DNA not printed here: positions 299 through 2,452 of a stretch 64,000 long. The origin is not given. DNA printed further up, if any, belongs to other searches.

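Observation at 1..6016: ORF of over 2000 codons missing from the ORF track: S8 protease, Cys-rich modules and a toxin-like C-terminus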

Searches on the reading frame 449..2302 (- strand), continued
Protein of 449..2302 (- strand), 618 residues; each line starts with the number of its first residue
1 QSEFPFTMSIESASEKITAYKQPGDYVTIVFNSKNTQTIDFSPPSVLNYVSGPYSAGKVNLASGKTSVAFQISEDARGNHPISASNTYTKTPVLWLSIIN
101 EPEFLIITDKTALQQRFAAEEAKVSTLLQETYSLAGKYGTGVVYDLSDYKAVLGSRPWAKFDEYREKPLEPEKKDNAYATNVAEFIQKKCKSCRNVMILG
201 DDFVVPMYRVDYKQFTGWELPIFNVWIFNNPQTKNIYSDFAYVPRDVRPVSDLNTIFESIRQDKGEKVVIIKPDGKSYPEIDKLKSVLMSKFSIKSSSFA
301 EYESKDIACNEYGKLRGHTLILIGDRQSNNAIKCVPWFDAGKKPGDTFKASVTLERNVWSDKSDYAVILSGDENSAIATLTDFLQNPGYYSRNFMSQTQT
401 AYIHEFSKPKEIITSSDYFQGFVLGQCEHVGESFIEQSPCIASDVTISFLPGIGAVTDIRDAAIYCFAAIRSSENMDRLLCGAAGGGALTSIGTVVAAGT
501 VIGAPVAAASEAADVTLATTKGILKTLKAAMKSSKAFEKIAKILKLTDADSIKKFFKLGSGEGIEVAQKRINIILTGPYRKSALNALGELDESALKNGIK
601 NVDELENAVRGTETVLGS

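Call 82: search_protein_families(library=pfam, proteins=[L069:6070-6681:+, L069:6671-7033:+, L069:5480-6073:+, L069:7060-7476:+, L069:445-1440:+], max_evalue=0.01)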
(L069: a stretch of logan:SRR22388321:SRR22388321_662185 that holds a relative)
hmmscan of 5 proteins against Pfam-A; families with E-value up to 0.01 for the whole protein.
L069:6070-6681:+ (203 aa): 1 family
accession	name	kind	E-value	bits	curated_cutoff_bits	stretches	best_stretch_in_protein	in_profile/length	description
PF00545.25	Ribonuclease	-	2.5e-19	70.1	24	1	99-198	6-97/98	ribonuclease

L069:6671-7033:+ (120 aa): 1 family
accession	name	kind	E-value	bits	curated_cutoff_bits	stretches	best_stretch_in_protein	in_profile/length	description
PF01337.24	Barstar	-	4.4e-15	55.9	23.4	1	30-118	3-94/96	Barstar (barnase inhibitor)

L069:5480-6073:+ (197 aa): 0 families

L069:7060-7476:+ (138 aa): 0 families

L069:445-1440:+ (331 aa): 0 families
